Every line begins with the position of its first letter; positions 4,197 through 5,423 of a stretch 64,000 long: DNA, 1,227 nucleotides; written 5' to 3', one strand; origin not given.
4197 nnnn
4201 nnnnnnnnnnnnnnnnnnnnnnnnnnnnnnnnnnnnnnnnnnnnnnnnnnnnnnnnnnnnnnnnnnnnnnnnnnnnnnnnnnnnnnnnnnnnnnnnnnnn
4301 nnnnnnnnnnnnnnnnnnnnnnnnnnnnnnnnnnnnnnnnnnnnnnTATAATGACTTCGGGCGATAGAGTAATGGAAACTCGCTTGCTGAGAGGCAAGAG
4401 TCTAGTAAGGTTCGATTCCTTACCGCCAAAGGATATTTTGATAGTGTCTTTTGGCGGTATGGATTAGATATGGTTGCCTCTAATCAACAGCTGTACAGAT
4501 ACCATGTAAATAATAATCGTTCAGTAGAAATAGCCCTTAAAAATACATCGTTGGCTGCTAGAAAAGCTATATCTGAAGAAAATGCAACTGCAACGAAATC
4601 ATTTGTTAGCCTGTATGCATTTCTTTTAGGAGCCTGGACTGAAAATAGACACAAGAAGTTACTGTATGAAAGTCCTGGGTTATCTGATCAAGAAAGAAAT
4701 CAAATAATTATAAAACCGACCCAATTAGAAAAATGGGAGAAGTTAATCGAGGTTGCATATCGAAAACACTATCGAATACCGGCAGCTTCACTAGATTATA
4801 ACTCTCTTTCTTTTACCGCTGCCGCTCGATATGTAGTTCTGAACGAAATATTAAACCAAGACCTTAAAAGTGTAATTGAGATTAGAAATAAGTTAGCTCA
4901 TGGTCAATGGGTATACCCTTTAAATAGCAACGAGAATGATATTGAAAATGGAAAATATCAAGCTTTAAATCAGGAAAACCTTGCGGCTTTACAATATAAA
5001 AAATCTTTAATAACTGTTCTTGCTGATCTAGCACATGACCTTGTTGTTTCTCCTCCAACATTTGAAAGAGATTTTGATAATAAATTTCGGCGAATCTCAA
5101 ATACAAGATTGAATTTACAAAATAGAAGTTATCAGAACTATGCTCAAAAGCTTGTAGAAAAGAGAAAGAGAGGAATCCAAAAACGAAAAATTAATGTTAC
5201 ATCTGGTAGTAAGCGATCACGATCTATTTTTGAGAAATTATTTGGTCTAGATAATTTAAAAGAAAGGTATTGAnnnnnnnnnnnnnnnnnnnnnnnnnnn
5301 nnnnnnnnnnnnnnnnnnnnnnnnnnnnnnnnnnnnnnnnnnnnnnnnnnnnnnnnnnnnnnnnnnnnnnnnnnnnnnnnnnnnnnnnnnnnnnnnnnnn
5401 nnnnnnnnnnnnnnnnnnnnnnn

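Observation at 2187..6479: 31-bp direct repeats duplicate the 5' end of the phosphatase gene: the islet is an insertion that rebuilt its target gene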

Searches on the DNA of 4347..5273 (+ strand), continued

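Call 66: search_with_rna_model(model_id=R1, sources=[window, L092, L095, L096, L098, L099, L100, L101, L103, L104, L105, L106, L107, L108, L109, L110, L111, L112, L113, L114, L115, L116, L117, L119, L120, L121, L122, L124, L125, L126, L127, L128, L129, L130, L131, L132, L133, L135, L136, L138, L139, L140, L141, L142, L144, L145, L146, L147, L149, L150, L152, L153, L154, L155, L156, L158, L159, L160, L161, L162, L163, L164, L165, L166, L167, L168, L169, L170, L171, L172, L173, L174, L175, L176], max_evalue=1e-7, make_alignment=true)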
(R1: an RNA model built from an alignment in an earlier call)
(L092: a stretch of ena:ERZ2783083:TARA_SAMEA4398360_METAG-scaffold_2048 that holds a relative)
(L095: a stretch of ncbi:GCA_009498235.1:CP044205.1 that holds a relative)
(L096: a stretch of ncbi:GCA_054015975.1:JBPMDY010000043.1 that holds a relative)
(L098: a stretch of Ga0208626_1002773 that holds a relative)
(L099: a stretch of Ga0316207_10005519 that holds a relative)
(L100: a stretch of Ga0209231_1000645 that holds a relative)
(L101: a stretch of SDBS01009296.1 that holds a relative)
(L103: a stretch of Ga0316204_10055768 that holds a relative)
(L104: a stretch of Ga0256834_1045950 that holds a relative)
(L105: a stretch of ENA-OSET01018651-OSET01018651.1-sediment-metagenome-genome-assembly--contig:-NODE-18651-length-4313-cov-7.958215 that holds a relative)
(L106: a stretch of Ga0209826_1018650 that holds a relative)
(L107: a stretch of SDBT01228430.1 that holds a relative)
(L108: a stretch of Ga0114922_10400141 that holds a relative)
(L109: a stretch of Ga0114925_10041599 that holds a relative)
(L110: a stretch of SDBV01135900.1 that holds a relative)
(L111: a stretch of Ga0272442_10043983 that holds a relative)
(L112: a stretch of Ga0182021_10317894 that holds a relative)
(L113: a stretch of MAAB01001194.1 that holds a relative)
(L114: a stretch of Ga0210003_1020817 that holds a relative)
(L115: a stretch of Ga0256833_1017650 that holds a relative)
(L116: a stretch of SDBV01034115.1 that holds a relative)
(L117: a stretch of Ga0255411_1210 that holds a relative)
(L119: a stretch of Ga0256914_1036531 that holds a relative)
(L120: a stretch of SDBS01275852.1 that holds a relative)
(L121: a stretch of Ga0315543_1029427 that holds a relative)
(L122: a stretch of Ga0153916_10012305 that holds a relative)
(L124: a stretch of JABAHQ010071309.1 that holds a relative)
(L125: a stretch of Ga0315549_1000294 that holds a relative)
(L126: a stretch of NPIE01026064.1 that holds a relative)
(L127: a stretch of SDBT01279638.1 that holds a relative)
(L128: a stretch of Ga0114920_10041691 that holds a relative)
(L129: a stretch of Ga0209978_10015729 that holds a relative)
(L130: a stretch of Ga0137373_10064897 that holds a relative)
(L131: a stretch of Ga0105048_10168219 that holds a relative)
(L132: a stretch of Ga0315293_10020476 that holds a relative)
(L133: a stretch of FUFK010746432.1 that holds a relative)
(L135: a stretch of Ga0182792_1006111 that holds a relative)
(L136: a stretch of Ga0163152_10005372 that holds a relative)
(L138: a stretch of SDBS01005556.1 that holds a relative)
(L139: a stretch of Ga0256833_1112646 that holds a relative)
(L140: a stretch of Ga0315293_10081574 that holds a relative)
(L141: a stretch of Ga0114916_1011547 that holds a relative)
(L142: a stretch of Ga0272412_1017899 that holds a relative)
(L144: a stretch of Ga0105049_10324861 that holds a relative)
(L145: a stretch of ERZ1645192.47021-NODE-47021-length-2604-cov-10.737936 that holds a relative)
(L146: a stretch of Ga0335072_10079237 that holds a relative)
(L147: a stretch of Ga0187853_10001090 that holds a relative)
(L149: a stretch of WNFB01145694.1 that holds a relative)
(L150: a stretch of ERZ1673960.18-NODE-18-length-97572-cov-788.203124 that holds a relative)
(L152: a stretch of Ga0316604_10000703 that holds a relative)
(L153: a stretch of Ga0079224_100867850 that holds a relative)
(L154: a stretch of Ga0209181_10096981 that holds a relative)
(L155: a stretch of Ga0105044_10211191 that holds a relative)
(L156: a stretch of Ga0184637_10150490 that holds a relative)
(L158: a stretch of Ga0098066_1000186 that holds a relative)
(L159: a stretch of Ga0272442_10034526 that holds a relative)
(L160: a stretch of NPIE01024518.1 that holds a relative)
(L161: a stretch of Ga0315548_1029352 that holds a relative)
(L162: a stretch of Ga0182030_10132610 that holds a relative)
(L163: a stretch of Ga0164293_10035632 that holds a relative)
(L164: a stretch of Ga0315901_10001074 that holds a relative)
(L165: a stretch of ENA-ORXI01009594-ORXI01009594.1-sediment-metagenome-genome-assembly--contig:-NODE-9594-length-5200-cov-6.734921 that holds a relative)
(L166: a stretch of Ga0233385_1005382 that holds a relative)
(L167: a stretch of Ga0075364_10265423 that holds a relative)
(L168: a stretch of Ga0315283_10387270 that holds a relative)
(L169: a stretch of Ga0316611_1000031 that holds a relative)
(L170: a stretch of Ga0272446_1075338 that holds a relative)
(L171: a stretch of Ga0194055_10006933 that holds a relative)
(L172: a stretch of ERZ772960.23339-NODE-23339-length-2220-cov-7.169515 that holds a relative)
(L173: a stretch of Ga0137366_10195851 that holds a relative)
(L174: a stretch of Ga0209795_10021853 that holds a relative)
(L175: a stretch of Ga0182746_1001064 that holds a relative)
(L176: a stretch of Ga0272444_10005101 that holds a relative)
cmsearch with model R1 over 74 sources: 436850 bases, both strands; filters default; matches with E-value up to 1e-7: 74.
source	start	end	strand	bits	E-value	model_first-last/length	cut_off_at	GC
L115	3229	3357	+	124.6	4e-28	1-129/129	no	0.46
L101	4089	4219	+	122.5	1.4e-27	1-129/129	no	0.41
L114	480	613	+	122.4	1.4e-27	1-129/129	no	0.4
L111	845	975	+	119.6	6.9e-27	1-129/129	no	0.42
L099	2062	2196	+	119.4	7.7e-27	1-129/129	no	0.39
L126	19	148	+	119.4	7.9e-27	1-129/129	no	0.48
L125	5859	5988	+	118.6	1.2e-26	1-129/129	no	0.48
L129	1682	1813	+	118.3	1.4e-26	1-129/129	no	0.47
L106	2439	2567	+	118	1.7e-26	1-129/129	no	0.4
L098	2036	2165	+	118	1.7e-26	1-129/129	no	0.45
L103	722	854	+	117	3e-26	1-129/129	no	0.39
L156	44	172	+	117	3.1e-26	1-129/129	no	0.49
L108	214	344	+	116.9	3.2e-26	1-129/129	no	0.47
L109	106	236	+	116.9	3.3e-26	1-129/129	no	0.43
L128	316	446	+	116.6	3.8e-26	1-129/129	no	0.5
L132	3739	3869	+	115.9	5.6e-26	1-129/129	no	0.53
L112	874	1008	+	115.4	7.6e-26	1-129/129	no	0.4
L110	29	161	+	115.1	8.8e-26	1-129/129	no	0.56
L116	2497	2627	+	114.8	1e-25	1-129/129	no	0.36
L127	1170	1300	+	114.8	1.1e-25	1-129/129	no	0.42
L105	2720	2849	+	114.7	1.1e-25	1-129/129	no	0.4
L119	111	239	+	114.4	1.3e-25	1-129/129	no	0.49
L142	1073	1197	+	113.8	1.8e-25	1-129/129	no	0.5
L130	1933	2067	+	113.8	1.8e-25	1-129/129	no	0.47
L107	1477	1607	+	113.5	2.2e-25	1-129/129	no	0.43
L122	1860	1991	+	112.6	3.6e-25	1-129/129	no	0.51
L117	533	663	+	111.7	6.1e-25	1-129/129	no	0.4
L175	2412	2534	+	111.6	6.4e-25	1-129/129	no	0.47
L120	333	467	+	111.3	7.8e-25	1-129/129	no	0.44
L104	453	580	+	111.2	7.8e-25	1-129/129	no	0.45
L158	5880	6003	+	111.1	8.6e-25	1-129/129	no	0.4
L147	5875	6000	+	110.8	1e-24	1-129/129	no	0.43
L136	5872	6000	+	110.7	1.1e-24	1-129/129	no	0.49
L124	1509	1637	+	110.6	1.1e-24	1-129/129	no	0.43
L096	1061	1188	+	110.1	1.5e-24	1-129/129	no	0.45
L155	877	1001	+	109.3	2.4e-24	1-129/129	no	0.47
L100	4186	4321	+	109.1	2.7e-24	1-129/129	no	0.47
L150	5879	6004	+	109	2.9e-24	1-129/129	no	0.44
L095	9873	10003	+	108.9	2.9e-24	1-129/129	no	0.47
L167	211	336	+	108.8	3.1e-24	1-129/129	no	0.53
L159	4286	4411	+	108.2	4.4e-24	1-129/129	no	0.46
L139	59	192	+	108.2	4.4e-24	1-129/129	no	0.58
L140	933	1062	+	108.2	4.5e-24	1-129/129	no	0.52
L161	116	246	+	107.7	5.9e-24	1-129/129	no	0.51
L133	1030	1154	+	107.5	6.4e-24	1-129/129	no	0.41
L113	5867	5997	+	107.5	6.6e-24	1-129/129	no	0.4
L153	21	145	+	106.6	1.1e-23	1-129/129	no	0.48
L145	42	165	+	106.3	1.3e-23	1-129/129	no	0.46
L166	998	1122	+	105.9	1.7e-23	1-129/129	no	0.56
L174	406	530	+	105.6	1.9e-23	1-129/129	no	0.44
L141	1504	1629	+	104.8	3e-23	1-129/129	no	0.51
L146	2332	2460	+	104.6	3.3e-23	1-129/129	no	0.5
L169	5832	5961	+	104.5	3.5e-23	1-129/129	no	0.56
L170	225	349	+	104.5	3.7e-23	1-129/129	no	0.45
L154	138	263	+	104.2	4.2e-23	1-129/129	no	0.45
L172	1249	1374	+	104.1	4.5e-23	1-129/129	no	0.41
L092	9875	10003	+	103.8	5.2e-23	1-129/129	no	0.44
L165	2478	2603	+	103.5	6.1e-23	1-129/129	no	0.41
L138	5841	5973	+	102.5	1.1e-22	1-129/129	no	0.45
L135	3938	4063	+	99.7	5.3e-22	1-129/129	no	0.52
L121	229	357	+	98.7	9.5e-22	1-129/129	no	0.47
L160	100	224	+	96.1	4.1e-21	1-129/129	no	0.41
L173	119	249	+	95.6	5.6e-21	1-129/129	no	0.6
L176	2366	2493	+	95.5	5.9e-21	1-129/129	no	0.48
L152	5856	5986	+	93.9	1.4e-20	1-129/129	no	0.53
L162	2246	2371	+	92.8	2.7e-20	1-129/129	no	0.5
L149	448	574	+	92.3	3.6e-20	1-129/129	no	0.54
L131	162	288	+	89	2.3e-19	1-129/129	no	0.51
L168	122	250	+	87.4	5.7e-19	1-129/129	no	0.57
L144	140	263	+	86.2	1.1e-18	1-129/129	no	0.53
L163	1613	1740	+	56.4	2.4e-11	1-129/129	no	0.5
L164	5884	5988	+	48.5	2.1e-09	1-129/129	no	0.54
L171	144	275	+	44.8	1.7e-08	1-129/129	no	0.52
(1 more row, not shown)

Alignment A6: 74 matches aligned to the model, 148 columns, each read 5' to 3' on its own strand. Consensus structure (alignment columns), stored with it:
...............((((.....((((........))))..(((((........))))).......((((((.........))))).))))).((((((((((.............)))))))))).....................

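Call 98: search_rna_families(sources=[L104, L108, L139, L144, L153, L160, L167, L170, L173, L168, L120, L156, L094, L126], threshold=evalue, max_evalue=1)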
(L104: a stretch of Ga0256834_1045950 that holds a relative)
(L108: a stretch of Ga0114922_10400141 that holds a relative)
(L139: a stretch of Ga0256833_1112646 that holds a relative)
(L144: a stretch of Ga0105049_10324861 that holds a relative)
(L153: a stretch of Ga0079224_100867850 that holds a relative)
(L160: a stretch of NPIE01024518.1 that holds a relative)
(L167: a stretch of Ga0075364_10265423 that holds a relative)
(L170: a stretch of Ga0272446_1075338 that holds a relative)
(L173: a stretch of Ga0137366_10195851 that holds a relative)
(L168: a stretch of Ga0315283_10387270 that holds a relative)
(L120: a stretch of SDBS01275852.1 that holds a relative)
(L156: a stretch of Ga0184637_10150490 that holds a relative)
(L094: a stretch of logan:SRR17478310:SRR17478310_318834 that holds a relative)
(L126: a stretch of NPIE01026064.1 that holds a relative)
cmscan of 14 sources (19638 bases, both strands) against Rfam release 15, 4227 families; matches with E-value up to 1: 16.
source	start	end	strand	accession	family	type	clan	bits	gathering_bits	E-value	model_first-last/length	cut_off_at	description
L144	1012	1082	-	RF04243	MIR169_3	Gene; miRNA;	CL00098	30.5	70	0.04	1-109/109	no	MIR169_3 microRNA precursor family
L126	33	98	+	RF00005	tRNA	Gene; tRNA;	CL00001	29.8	29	0.011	1-71/71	no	tRNA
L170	288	346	+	RF04209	MIR7533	Gene; miRNA;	-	28.3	230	0.036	1-249/249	no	MIR7533 microRNA precursor family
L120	399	464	+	RF03374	mir-2001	Gene; miRNA;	-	28.1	74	0.018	1-72/72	no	mir-2001 microRNA precursor family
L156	58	123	+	RF00005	tRNA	Gene; tRNA;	CL00001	27.3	29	0.053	1-71/71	no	tRNA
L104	95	177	-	RF03573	mir-1954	Gene; miRNA;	-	26.6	99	0.053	1-82/82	no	mir-1954 microRNA precursor family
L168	196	241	+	RF03766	mir-3155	Gene; miRNA;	-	26.2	70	0.13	1-56/56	no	mir-3155 microRNA precursor family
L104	96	176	-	RF00784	mir-486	Gene; miRNA;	-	25.6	69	0.055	1-68/68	no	mir-486 microRNA precursor family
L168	192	237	-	RF03766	mir-3155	Gene; miRNA;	-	25.4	70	0.22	1-56/56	no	mir-3155 microRNA precursor family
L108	275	332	+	RF01850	beta_tmRNA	Gene;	CL00001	25.1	84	0.00018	86-148/331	no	Betaproteobacteria transfer-messenger RNA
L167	283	326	+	RF04201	MIR7510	Gene; miRNA;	-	24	93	0.97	1-79/79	no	MIR7510 microRNA precursor family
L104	514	575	+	RF01850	beta_tmRNA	Gene;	CL00001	23.7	84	0.00056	86-158/331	no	Betaproteobacteria transfer-messenger RNA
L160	148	235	+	RF04244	MIR169_6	Gene; miRNA;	CL00098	23.4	54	0.61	1-99/99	no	MIR169_6 microRNA precursor family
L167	270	322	+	RF01850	beta_tmRNA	Gene;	CL00001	19.3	84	0.017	86-149/331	no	Betaproteobacteria transfer-messenger RNA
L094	189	247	+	RF01850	beta_tmRNA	Gene;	CL00001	17.1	84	0.091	86-149/331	no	Betaproteobacteria transfer-messenger RNA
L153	79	131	+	RF01850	beta_tmRNA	Gene;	CL00001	15.8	84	0.27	86-149/331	no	Betaproteobacteria transfer-messenger RNA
